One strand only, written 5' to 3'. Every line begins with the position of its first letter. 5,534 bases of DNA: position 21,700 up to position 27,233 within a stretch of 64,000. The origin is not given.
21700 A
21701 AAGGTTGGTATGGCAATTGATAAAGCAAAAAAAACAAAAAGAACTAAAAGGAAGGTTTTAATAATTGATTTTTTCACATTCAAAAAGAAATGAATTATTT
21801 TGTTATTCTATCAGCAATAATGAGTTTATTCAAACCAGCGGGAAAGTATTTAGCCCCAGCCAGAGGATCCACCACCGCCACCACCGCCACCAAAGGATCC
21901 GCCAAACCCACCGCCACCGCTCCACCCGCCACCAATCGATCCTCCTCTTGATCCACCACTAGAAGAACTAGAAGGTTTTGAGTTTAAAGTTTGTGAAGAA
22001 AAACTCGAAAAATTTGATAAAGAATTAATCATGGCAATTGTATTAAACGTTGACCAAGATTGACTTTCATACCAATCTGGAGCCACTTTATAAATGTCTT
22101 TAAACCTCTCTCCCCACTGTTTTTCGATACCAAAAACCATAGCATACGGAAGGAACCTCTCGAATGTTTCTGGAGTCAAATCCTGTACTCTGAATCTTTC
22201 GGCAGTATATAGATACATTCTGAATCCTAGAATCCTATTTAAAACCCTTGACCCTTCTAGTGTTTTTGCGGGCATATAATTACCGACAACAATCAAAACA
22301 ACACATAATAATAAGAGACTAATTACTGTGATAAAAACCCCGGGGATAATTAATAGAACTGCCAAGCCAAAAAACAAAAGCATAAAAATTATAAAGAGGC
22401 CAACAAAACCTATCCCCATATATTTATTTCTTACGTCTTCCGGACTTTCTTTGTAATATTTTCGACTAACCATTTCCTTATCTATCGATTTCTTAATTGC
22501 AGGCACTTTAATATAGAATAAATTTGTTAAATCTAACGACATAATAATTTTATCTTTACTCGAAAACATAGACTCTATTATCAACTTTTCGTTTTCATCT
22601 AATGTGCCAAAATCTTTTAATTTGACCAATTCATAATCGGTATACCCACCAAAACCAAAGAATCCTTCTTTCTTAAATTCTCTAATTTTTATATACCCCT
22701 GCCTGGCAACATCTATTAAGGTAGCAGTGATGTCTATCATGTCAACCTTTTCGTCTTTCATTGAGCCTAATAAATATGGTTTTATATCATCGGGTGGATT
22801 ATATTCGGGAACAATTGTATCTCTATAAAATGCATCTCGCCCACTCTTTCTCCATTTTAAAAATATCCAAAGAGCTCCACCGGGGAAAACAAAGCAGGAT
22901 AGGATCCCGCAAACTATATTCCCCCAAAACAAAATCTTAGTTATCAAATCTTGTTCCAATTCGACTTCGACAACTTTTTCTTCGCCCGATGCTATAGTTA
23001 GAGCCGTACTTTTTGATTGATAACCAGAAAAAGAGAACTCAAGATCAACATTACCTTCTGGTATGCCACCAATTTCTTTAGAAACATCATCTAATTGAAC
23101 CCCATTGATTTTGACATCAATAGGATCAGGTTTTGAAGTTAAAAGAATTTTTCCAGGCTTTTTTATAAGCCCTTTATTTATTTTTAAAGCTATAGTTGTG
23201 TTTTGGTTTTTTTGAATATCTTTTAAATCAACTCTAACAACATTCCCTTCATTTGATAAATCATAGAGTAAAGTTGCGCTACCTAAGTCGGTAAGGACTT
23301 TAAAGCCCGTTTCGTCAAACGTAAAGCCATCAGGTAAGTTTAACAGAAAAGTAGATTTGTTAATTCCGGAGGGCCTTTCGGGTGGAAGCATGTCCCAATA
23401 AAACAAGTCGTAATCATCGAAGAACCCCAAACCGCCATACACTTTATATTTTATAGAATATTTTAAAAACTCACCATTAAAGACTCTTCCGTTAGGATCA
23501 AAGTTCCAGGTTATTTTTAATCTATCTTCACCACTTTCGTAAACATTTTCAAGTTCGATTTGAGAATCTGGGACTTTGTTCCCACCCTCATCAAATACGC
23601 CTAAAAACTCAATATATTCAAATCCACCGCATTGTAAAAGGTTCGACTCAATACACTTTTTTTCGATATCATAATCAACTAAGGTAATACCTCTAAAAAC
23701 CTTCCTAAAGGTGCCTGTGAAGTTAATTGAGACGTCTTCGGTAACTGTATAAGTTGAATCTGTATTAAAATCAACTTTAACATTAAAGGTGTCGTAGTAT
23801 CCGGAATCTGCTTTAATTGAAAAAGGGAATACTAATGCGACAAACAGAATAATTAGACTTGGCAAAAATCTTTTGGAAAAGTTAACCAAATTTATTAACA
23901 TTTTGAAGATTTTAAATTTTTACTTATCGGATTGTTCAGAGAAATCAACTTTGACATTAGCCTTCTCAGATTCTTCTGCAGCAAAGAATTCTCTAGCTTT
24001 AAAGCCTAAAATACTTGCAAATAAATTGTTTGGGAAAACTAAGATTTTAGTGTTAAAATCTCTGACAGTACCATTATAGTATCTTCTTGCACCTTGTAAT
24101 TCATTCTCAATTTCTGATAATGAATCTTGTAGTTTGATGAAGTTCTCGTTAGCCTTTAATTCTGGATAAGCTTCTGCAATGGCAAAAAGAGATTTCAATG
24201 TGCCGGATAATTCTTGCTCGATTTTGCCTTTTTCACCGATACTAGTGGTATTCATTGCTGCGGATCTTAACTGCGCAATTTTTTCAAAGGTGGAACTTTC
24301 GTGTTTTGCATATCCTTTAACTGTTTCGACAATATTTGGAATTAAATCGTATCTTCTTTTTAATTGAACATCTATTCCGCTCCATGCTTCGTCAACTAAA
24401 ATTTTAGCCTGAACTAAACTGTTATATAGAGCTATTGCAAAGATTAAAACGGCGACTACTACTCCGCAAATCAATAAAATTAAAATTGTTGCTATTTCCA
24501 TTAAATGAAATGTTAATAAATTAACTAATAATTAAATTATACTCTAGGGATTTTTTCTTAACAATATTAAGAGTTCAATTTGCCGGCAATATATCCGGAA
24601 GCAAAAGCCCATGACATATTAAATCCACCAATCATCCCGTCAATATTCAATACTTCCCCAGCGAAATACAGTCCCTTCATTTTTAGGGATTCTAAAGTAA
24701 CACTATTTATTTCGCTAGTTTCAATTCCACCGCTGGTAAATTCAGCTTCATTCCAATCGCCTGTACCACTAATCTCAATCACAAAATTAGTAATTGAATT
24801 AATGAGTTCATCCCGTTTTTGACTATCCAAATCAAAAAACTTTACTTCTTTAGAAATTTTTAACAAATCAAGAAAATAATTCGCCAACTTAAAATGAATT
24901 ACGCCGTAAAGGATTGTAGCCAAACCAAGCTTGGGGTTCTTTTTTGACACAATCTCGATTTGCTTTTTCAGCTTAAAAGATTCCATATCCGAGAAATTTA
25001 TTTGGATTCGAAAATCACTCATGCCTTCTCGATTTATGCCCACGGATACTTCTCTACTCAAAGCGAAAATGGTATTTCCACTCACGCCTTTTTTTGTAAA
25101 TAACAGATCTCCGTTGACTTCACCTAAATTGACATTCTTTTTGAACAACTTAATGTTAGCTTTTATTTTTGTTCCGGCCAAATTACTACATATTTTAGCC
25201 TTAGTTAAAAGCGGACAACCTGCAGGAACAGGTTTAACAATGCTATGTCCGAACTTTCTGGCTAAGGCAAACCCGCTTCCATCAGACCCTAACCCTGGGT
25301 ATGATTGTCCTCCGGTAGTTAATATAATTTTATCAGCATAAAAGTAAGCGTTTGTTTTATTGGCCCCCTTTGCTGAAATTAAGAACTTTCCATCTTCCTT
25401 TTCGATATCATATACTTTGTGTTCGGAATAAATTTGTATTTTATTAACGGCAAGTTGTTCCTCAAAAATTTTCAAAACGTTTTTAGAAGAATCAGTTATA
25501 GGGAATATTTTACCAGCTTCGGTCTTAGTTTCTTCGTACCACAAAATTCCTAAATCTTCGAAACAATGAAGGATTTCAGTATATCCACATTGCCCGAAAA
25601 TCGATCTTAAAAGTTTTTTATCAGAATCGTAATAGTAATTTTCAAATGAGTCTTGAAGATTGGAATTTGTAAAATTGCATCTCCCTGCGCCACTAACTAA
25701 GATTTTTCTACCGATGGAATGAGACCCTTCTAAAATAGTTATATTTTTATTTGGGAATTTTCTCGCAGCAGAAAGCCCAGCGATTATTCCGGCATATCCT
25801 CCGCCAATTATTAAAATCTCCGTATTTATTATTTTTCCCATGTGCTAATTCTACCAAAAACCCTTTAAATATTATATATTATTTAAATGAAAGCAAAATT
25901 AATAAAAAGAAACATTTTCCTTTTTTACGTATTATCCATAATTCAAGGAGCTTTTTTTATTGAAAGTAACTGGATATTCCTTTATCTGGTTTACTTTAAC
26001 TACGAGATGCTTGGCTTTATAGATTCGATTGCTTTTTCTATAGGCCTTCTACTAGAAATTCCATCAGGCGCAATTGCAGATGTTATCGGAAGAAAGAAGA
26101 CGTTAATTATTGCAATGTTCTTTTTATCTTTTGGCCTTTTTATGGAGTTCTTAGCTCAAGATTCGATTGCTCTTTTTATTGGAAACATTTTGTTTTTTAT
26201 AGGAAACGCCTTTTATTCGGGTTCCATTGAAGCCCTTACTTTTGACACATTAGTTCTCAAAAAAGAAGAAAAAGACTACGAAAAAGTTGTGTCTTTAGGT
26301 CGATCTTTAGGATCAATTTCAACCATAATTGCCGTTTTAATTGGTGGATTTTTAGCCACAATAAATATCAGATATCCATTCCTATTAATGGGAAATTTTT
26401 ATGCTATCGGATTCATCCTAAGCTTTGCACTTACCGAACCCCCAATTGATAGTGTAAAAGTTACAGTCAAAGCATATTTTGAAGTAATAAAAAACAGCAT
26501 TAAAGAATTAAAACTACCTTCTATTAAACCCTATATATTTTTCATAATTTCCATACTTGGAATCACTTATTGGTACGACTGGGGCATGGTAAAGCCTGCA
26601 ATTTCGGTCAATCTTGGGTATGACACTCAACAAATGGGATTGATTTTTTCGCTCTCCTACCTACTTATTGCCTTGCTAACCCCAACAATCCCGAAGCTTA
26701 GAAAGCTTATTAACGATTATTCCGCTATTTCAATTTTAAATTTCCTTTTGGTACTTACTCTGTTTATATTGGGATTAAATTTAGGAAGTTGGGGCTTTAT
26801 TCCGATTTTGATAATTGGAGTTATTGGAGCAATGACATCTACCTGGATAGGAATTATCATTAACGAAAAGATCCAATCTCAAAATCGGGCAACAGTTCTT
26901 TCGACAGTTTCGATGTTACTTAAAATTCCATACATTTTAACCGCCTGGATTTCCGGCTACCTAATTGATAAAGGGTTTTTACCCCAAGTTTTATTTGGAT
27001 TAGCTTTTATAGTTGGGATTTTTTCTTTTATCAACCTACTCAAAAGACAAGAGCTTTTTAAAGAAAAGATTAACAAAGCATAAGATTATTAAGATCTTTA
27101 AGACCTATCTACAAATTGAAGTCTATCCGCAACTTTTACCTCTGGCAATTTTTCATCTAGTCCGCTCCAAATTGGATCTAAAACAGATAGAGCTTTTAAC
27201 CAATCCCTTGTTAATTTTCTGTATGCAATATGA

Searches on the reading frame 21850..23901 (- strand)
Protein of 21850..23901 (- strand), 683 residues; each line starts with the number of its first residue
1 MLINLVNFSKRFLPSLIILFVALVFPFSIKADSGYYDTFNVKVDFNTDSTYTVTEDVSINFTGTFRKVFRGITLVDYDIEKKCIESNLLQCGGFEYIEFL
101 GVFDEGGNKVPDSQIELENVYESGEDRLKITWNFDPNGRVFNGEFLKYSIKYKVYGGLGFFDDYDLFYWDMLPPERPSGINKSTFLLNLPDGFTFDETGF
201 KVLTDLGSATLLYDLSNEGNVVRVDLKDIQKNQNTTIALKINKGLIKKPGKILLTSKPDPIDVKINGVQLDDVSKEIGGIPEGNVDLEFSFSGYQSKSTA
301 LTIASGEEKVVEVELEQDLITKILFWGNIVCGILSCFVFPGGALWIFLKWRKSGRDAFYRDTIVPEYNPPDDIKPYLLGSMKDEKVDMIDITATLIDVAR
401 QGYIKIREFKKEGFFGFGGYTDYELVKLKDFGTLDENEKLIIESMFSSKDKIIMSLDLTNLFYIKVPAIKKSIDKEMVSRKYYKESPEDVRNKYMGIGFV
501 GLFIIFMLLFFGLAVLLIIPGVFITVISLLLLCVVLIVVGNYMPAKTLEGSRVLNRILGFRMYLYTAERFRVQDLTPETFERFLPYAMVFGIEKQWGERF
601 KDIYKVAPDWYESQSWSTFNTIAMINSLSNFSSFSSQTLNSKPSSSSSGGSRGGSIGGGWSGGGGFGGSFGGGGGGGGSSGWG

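Call 51: search_protein_families(library=pfam, proteins=[window:21850-23901:-], max_evalue=0.001)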
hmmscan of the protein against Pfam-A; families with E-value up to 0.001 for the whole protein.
window:21850-23901:- (683 aa): 2 families
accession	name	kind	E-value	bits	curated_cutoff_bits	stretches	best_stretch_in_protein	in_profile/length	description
PF20990.2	DUF2207_C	-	7.2e-41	141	33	1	365-600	2-247/247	Predicted membrane protein (DUF2207) C-terminal domain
PF09972.14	DUF2207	-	5.4e-15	56.5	24.4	1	37-237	3-168/172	Predicted membrane protein (DUF2207) N-terminal domain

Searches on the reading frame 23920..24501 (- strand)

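Call 51: search_protein_families(library=pfam, proteins=[window:23920-24501:-], max_evalue=0.001)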
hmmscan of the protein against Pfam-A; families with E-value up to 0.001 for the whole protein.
window:23920-24501:- (193 aa): 1 family
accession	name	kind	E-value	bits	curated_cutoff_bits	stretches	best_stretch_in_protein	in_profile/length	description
PF04011.17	LemA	-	5.4e-61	205.2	26.2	1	39-187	1-149/149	LemA family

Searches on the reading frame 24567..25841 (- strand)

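Call 51: search_protein_families(library=pfam, proteins=[window:24567-25841:-], max_evalue=0.001)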
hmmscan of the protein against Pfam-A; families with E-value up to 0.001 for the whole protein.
window:24567-25841:- (424 aa): 7 families
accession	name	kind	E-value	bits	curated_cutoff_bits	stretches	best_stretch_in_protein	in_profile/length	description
PF03486.20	HI0933_like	-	7.5e-67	225.7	50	1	8-421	2-243/244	HI0933-like protein Rossmann domain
PF22780.1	HI0933_like_1st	-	6e-20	72.2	27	1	206-367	2-164/165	HI0933-like protein barrel and H2TH domain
PF00890.30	FAD_binding_2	-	4e-08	33.3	20.4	1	9-73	2-67/414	FAD binding domain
PF07992.20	Pyr_redox_2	-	2.6e-06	27.5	26.1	1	8-181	2-112/291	Pyridine nucleotide-disulphide oxidoreductase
PF13738.12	Pyr_redox_3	-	4.9e-05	23.2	30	0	121-182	82-138/305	Pyridine nucleotide-disulphide oxidoreductase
PF01266.30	DAO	-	0.00011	22.3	27.9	0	9-44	2-35/353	FAD dependent oxidoreductase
PF12831.13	FAD_oxidored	-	0.00072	19.4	27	0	8-157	1-124/416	FAD dependent oxidoreductase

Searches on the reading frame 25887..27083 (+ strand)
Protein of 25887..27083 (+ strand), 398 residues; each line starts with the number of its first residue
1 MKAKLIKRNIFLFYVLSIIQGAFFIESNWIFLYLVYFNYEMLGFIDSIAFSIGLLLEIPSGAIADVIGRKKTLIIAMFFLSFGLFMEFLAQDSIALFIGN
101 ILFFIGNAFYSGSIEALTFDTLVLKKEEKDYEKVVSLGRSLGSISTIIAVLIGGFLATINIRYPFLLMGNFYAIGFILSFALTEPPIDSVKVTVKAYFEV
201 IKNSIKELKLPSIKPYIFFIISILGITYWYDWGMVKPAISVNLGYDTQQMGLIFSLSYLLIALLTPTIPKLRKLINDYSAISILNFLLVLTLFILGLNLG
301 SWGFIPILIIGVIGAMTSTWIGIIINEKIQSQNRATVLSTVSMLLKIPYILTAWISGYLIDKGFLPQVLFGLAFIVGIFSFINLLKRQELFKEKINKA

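Call 51: search_protein_families(library=pfam, proteins=[window:25887-27083:+], max_evalue=0.001)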
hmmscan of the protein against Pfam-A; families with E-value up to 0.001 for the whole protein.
window:25887-27083:+ (398 aa): 1 family
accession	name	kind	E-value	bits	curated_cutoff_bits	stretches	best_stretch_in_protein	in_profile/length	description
PF07690.21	MFS_1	-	1.5e-26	93.6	33.4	2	37-343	29-337/347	Major Facilitator Superfamily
